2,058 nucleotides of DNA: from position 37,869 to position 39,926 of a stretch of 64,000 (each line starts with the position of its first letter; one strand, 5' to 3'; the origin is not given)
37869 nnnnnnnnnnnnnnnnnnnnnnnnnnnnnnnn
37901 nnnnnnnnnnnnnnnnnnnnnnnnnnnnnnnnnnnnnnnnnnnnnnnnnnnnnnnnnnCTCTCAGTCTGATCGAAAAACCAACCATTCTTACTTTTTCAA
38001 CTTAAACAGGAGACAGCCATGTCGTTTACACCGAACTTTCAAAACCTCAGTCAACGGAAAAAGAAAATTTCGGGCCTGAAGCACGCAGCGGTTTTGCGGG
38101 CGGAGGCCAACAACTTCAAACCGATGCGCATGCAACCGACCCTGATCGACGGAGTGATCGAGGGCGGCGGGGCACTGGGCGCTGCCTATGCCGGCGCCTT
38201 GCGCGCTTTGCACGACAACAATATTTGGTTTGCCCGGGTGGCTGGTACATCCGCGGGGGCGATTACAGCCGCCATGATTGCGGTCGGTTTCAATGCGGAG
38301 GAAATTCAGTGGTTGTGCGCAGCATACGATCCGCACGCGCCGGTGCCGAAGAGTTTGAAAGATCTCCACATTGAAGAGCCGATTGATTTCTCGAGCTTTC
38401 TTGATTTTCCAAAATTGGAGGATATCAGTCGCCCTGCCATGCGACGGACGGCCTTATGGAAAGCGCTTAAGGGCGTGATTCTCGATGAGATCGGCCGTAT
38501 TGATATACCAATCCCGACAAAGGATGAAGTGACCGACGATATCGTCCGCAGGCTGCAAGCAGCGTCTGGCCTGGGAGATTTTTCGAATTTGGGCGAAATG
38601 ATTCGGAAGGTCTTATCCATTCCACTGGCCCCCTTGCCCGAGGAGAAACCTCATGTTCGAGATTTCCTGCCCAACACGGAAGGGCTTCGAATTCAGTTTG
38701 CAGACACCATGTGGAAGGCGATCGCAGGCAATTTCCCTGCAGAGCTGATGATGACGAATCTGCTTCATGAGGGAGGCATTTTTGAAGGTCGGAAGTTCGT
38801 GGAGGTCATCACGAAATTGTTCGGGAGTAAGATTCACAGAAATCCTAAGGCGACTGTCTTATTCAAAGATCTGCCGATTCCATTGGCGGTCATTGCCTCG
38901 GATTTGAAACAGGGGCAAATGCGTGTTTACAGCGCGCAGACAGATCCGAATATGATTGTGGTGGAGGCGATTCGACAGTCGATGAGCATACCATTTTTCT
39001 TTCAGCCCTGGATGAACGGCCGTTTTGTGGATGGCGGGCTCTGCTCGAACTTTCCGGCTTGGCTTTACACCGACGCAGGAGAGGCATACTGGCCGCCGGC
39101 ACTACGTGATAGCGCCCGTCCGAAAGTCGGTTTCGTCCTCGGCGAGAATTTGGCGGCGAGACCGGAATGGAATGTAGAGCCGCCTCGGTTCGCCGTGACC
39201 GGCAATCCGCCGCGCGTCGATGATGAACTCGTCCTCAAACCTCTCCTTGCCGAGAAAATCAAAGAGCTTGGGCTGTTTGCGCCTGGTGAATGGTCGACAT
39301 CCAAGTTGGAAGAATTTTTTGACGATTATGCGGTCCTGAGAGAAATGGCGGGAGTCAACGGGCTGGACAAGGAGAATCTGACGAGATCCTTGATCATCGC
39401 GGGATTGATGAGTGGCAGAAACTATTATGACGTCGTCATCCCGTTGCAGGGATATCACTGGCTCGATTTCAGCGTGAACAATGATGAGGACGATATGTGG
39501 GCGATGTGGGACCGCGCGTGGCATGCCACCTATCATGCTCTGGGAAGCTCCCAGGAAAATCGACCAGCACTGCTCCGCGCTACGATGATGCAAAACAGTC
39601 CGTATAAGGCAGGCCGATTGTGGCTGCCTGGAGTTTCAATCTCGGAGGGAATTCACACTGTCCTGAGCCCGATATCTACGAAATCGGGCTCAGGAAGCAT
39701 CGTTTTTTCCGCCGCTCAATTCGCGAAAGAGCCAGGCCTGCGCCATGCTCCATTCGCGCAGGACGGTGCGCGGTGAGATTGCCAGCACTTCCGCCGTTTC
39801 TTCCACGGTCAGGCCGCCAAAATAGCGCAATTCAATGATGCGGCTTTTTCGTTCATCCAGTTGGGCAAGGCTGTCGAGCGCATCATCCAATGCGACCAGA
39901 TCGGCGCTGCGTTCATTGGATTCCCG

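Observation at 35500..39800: Lower-GC three-gene island: membrane protein, secreted HExxH zincin and patatin-like phospholipase, with no known system context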

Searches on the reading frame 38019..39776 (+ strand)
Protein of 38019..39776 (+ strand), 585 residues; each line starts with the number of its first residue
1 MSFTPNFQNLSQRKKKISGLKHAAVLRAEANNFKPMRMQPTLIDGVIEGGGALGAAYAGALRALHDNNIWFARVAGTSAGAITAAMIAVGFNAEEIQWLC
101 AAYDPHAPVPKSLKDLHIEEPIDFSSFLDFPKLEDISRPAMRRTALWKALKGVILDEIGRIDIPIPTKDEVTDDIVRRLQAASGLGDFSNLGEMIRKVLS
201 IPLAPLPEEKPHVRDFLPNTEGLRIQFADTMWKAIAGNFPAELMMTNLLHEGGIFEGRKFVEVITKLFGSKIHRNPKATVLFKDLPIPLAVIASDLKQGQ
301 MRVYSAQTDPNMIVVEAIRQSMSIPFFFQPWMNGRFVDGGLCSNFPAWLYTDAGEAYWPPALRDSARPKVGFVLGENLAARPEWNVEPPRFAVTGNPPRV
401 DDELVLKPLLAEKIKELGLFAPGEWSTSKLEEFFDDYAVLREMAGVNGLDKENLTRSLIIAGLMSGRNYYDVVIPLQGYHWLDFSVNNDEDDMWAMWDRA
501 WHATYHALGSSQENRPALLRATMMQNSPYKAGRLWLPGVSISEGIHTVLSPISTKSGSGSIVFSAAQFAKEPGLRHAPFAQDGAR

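Call 3: search_protein_families(library=pfam, proteins=[window:38019-39776:+], max_evalue=0.1)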
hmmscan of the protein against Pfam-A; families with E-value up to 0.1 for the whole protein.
window:38019-39776:+ (585 aa): 1 family
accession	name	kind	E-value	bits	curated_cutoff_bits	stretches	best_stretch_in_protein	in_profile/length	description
PF01734.28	Patatin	-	8.1e-29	101.6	27.7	2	46-138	2-100/191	Patatin-like phospholipase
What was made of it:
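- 38019..39617 (+): g3: the family-conserved 532-aa body of a cytoplasmic patatin-like lipid acyl hydrolase. It has oxyanion GGGALG (38163-38180), the nucleophile in GTS78AG (38244-38258), and D338GG (39030-39038). Pfam Patatin at E = 8e-29 (call 3).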

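Call 4: search_protein_families(library=padloc, proteins=[window:38019-39776:+], max_evalue=0.1)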
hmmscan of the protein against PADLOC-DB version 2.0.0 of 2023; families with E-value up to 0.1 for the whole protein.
window:38019-39776:+ (585 aa): 3 families
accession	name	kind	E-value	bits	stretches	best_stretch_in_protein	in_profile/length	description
PDLC00758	Effector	-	4.7e-10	37.3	2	259-348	100-190/331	Phospholipase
PDLC00757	Effector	-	7.1e-08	30.2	2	281-349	120-196/331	Phospholipase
PDLC00755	Effector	-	1.8e-05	22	1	47-102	16-76/311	Phospholipase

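Call 5: search_protein_families(library=ncbifam, proteins=[window:38019-39776:+], max_evalue=0.1)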
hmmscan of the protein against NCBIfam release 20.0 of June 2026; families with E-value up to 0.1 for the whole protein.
window:38019-39776:+ (585 aa): 3 families
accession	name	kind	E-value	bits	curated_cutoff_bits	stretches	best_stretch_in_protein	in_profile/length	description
NF043045.1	T4SS_VpdC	equivalog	9.2e-18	63.7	1000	2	38-98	301-361/880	Dot/Icm T4SS effector VpdC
NF053870.1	DS2_1_antiphage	equivalog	0.00016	21.2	400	1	47-100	5-63/299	anti-phage phospholipase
NF041079.1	CBASS_lipase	equivalog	0.00023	20.5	200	0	254-348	89-182/317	CBASS cGAMP-activated phospholipase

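Call 7: find_homologous_proteins(query=window:38019-39776:+)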
Query window:38019-39776:+ (585 aa): 1866 proteins with E <= 0.001 among 8000 candidates; the best 120 are listed.
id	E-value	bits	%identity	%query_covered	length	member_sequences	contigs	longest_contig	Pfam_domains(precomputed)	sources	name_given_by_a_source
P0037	0.0e+0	1228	100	91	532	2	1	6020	PF01734.28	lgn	-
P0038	1.3e-164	567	50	90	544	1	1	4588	PF01734.28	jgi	jgi:predicted acylesterase/phospholipase RssA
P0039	1.7e-160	554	50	91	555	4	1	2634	PF01734.28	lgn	-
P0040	9.3e-159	548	51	85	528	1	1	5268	PF01734.28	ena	-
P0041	4.0e-156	539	50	90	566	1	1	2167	PF01734.28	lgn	-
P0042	2.5e-155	537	50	88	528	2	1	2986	PF01734.28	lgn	-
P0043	4.0e-155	536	50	90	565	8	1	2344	PF01734.28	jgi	jgi:predicted acylesterase/phospholipase RssA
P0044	2.4e-154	533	49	91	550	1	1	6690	PF01734.28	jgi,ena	jgi:predicted acylesterase/phospholipase RssA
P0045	2.6e-149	517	51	83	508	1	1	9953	PF01734.28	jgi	jgi:hypothetical protein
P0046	2.6e-147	510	49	86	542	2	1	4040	PF01734.28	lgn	-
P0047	6.7e-147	509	48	91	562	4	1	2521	PF01734.28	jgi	-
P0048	4.3e-146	506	47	90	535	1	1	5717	PF01734.28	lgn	-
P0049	5.3e-146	506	47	89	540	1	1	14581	PF01734.28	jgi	jgi:predicted acylesterase/phospholipase RssA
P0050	1.9e-143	497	51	79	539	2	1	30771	PF01734.28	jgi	jgi:predicted acylesterase/phospholipase RssA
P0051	1.2e-142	495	49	83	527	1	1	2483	PF01734.28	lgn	-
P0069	2.9e-128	447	46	78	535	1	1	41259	PF01734.28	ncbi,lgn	-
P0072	6.5e-126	440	45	81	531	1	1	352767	PF01734.28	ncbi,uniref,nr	ncbi:patatin-like phospholipase family protein [Actinomycetospora lemnae]|uniref:Patatin-like phosph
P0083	6.9e-118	413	43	87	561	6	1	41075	PF01734.28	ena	-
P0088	1.0e-109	386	46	71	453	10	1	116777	PF01734.28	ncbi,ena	-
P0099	1.0e-89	320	44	65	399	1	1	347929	PF01734.28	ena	-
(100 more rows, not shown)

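Call 17: find_encoding_contigs(protein=P0050, flank=7000, max_places=2)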
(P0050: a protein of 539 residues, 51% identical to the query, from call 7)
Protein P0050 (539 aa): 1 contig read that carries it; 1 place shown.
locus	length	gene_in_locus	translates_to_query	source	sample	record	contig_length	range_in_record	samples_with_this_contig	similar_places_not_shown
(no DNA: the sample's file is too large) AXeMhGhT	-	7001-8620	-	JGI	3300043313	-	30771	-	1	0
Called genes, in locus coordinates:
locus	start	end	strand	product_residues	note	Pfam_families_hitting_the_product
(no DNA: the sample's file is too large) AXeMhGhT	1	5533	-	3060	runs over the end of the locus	PF10091:Glycoamylase, PF06165:GH94_b-supersand, PF17167:Glyco_hydro_94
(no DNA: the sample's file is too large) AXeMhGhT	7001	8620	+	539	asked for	PF01734:Patatin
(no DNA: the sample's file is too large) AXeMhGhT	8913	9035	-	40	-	-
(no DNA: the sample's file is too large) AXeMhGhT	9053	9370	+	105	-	-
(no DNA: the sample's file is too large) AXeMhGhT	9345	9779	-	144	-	PF00072:Response_reg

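Call 18: find_encoding_contigs(protein=P0069, flank=7000, max_places=2)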
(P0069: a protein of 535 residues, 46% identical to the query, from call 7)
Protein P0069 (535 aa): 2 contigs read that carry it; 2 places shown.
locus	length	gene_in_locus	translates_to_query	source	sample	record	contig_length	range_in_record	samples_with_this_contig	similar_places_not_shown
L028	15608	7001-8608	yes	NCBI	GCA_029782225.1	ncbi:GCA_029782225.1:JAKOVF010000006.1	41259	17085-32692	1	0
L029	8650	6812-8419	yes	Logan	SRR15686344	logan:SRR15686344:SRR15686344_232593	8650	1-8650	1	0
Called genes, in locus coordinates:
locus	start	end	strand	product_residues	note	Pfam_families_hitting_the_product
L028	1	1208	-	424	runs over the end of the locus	PF17820:PDZ_6, PF03572:Peptidase_S41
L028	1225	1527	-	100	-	-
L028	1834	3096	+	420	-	PF00144:Beta-lactamase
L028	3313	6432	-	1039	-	PF03704:BTAD, PF24885:TPR_NPHP3 (faint), PF00931:NB-ARC (weak), PF13401:AAA_22 (weak), PF25872:HTH_77, PF13424:TPR_12 (weak), PF17874:TPR_MalT, PF13424:TPR_12, +7 more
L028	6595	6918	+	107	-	-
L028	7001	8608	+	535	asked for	PF01734:Patatin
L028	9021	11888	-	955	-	PF13111:pPIWI_RE_X, PF13032:RNaseH_pPIWI_RE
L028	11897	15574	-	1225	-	PF18155:pPIWI_RE_Z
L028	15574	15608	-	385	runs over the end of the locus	PF18154:pPIWI_RE_REase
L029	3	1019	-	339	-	?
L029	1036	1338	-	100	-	-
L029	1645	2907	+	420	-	PF00144:Beta-lactamase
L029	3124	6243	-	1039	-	PF03704:BTAD, PF24885:TPR_NPHP3 (faint), PF00931:NB-ARC (weak), PF13401:AAA_22 (weak), PF25872:HTH_77, PF13424:TPR_12 (weak), PF17874:TPR_MalT, PF13424:TPR_12, +7 more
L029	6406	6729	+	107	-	-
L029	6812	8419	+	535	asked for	PF01734:Patatin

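Call 19: find_encoding_contigs(protein=P0072, flank=7000, max_places=2)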
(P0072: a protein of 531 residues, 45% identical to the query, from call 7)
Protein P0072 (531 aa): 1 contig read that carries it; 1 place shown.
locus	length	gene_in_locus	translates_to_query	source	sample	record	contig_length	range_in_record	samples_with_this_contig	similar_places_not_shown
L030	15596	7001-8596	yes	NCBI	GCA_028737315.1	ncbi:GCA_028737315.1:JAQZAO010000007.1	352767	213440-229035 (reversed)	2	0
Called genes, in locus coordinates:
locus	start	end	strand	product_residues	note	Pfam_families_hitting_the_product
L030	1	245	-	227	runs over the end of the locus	PF00440:TetR_N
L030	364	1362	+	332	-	PF08240:ADH_N, PF00107:ADH_zinc_N, PF13602:ADH_zinc_N_2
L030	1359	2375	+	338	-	PF01636:APH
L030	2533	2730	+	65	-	-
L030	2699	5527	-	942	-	PF13191:AAA_16, PF00196:GerE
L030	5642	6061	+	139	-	-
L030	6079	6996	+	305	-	PF21863:HTH_67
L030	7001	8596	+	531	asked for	PF01734:Patatin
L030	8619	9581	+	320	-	-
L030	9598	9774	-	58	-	-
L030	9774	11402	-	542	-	PF00501:AMP-binding, PF13193:AMP-binding_C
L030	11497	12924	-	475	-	-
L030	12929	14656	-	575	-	PF00378:ECH_1, PF16113:ECH_2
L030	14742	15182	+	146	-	-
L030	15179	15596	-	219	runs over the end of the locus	PF00440:TetR_N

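Call 20: find_encoding_contigs(protein=P0083, flank=7000, max_places=2)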
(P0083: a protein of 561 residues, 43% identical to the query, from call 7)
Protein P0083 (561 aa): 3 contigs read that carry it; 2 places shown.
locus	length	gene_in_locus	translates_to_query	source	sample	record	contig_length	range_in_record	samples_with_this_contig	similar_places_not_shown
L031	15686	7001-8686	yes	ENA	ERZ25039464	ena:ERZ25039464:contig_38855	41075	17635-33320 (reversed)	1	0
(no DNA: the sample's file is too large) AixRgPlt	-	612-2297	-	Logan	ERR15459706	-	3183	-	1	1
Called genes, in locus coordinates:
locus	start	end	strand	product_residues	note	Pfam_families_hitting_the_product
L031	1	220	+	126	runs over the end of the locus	-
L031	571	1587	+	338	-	-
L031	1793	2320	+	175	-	PF13560:HTH_31 (weak), PF01381:HTH_3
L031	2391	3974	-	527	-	PF07969:Amidohydro_3, PF01979:Amidohydro_1 (weak)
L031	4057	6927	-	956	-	PF13191:AAA_16, PF00196:GerE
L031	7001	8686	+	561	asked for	PF01734:Patatin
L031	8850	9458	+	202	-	-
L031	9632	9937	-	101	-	-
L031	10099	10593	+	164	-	-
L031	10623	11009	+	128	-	PF01025:GrpE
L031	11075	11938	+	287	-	PF00012:HSP70, PF06723:MreB_Mbl, PF00012:HSP70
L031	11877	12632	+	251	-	PF00012:HSP70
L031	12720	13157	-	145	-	PF01850:PIN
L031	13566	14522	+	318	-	PF00561:Abhydrolase_1 (faint), PF12146:Hydrolase_4 (faint), PF12695:Abhydrolase_5, PF12697:Abhydrolase_6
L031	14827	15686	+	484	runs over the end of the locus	PF05222:AlaDh_PNT_N, PF01262:AlaDh_PNT_C, PF12769:PNTB_4TM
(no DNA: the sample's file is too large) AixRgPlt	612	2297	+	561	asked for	PF01734:Patatin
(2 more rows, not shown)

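Call 21: list_cluster_members(proteins=[P0001, P0157, window:38019-39776:+, window:39690-40325:-, window:33817-35499:-])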
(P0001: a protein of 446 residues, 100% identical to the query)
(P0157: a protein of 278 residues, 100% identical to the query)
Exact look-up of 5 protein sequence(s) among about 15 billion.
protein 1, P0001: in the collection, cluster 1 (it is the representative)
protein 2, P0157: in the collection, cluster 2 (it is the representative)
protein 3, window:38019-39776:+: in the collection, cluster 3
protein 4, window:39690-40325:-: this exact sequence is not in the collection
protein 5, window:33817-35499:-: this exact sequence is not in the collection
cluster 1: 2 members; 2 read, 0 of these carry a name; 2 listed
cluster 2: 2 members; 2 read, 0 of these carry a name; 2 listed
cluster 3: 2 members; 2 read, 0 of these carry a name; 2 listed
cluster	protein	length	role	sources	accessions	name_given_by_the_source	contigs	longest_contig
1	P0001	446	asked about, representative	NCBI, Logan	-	-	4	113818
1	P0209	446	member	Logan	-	-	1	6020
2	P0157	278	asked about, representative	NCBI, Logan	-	-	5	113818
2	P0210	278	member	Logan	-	-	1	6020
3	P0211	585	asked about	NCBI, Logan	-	-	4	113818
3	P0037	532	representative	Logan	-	-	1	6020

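Call 25: search_solved_structures(query=A2, max_evalue=0.01, show_alignments=1)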
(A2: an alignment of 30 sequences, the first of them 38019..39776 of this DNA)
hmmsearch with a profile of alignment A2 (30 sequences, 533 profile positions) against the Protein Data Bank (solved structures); distinct sequences matched with E-value up to 0.01: 11.
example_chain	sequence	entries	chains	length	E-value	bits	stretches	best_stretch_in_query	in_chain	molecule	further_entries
5fqu_A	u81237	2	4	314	5.3e-23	84.8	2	251-352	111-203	PATATIN-LIKE PROTEIN, PLPD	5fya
4akf_A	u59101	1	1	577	1.6e-18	70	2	41-96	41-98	VIPD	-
4kyi_A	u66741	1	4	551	1.9e-18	69.8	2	41-96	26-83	VipD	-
4akx_B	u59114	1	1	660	8.2e-14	54.5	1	37-95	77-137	EXOU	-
3tu3_B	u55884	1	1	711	1e-13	54.2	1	37-95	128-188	ExoU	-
9iom_A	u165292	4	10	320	1.2e-10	44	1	43-101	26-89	cUMP-AMP-activated phospholipase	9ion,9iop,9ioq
4qmk_A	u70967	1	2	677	1.8e-09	40.1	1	41-99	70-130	Type III secretion system effector protein ExoU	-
9wn1_A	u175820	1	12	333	0.00075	21.6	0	280-377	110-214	Patatin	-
9wn0_A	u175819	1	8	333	0.00076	21.6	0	280-377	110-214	Patatin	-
9kh6_A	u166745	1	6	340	0.00083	21.5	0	280-377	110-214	Patatin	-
8zr9_A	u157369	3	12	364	0.0015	20.6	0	270-348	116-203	CGAMP-activated phospholipase CapV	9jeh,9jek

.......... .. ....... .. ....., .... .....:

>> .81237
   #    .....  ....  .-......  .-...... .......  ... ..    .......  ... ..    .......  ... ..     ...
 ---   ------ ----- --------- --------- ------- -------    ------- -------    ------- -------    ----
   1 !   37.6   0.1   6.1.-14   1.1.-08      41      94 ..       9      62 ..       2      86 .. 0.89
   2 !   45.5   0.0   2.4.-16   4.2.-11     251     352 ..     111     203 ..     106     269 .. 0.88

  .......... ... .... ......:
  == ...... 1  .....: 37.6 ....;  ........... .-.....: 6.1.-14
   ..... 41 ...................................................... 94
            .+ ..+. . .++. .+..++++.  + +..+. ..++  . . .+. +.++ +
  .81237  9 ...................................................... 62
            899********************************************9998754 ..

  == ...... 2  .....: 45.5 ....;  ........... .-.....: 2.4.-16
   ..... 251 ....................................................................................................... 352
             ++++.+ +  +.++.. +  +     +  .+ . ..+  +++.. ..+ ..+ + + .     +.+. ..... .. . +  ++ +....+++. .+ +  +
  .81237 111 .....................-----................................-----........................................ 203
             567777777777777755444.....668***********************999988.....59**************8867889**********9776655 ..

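Call 33: find_encoding_contigs(protein=P0037, flank=6000, max_places=2)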
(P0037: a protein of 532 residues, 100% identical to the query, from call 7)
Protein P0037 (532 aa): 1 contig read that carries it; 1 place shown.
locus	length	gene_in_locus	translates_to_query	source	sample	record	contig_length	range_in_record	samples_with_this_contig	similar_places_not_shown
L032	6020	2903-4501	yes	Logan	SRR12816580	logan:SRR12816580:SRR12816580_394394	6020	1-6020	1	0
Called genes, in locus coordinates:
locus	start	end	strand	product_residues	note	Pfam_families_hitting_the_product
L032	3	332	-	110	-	?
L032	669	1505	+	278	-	-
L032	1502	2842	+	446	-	PF10463:Peptidase_U49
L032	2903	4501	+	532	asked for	PF01734:Patatin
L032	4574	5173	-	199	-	PF07638:Sigma70_ECF, PF08281:Sigma70_r4_2, PF04545:Sigma70_r4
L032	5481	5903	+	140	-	PF07366:SnoaL, PF12680:SnoaL_2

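Call 54: predict_structure(alignment_id=A2)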
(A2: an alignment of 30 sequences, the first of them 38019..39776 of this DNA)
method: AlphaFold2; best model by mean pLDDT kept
length: 585 residues; sequences in the alignment: 30
mean_pLDDT: 83.2   pTM: 0.81
mean pLDDT of the five models: 83.2, 82.9, 80.2, 79.5, 79.0
residues with pLDDT >= 90: 282; 70-90: 203; 50-70: 48; < 50: 52
segments of 3 or more residues with pLDDT < 50: 535-585
pLDDT, mean of each block of 10 residues (from residue 1): 75 85 91 95 95 96 97 95 98 98 94 98 93 89 91 82 88 86 66 82 87 85 92 86 86 89 97 98 98 86 96 94 78 63 77 96 96 94 94 91 89 80 71 77 64 81 92 96 94 97 95 85 76 52 39 31 29 31 29
secondary structure, 60 per line:
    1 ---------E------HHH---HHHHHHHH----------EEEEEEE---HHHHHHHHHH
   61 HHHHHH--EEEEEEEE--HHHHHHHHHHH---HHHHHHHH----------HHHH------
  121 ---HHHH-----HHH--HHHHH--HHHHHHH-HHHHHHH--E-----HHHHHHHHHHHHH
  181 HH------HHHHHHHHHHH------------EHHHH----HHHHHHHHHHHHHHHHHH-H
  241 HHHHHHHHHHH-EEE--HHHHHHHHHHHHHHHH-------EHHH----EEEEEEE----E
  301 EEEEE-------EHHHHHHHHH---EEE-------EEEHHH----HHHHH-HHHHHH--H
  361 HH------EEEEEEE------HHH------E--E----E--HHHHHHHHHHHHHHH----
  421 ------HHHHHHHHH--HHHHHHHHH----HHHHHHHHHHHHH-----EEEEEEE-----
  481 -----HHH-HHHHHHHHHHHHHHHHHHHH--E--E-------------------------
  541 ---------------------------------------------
elements in order: H23-30 E41-47 H51-66 E69-76 H79-89 H93-100 H111-114 H124-127 H138-142 H145-151 H153-159 H168-182 H189-199 H213-216 H221-238 H240-251 E253-255 H258-273 E289-295 E300-305 H314-322 E326-328 E336-338 H346-350 H352-357 E369-375 H402-416 H427-435 H438-446 H451-463 E469-475 H490-509
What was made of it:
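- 38019..39617 (+): AF2 mean pLDDT 83 (call 54).
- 39615..39776 (+): Strain-specific 53-aa read-through tail of g3. Codon 533 is CGA here and TGA in sibling contig L032. This tail produces the 87-nt overlap with the ECF sigma gene. The tail has pLDDT below 50 (call 54).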

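Call 71: search_dna_similar(query=window:38019-39614:+, collection=plasmids, mode=protein, max_evalue=1e-10, max_rows=15)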
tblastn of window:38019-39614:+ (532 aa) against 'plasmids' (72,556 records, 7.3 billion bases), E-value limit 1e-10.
No match.

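Call 74: find_encoding_contigs(protein=P0088, flank=6000, max_places=2)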
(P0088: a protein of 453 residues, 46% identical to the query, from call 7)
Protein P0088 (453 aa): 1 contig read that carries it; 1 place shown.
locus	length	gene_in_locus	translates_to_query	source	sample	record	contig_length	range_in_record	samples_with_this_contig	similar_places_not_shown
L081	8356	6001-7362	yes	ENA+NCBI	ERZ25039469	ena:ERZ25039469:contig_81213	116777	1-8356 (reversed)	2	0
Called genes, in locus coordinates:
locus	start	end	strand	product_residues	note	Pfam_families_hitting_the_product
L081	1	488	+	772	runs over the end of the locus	PF13432:TPR_16 (weak), PF14559:TPR_19 (weak), PF13432:TPR_16, PF13414:TPR_11, PF14559:TPR_19, PF13432:TPR_16, PF13424:TPR_12, PF13414:TPR_11, +28 more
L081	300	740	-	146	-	-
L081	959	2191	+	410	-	PF13204:Apiosidase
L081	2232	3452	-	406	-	PF07969:Amidohydro_3, PF01979:Amidohydro_1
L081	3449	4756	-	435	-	PF01979:Amidohydro_1, PF07969:Amidohydro_3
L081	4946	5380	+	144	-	PF20432:Xre-like-HTH, PF09722:Xre_MbcA_ParS_C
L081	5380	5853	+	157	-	PF08808:RES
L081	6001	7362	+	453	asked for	PF01734:Patatin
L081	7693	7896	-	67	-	-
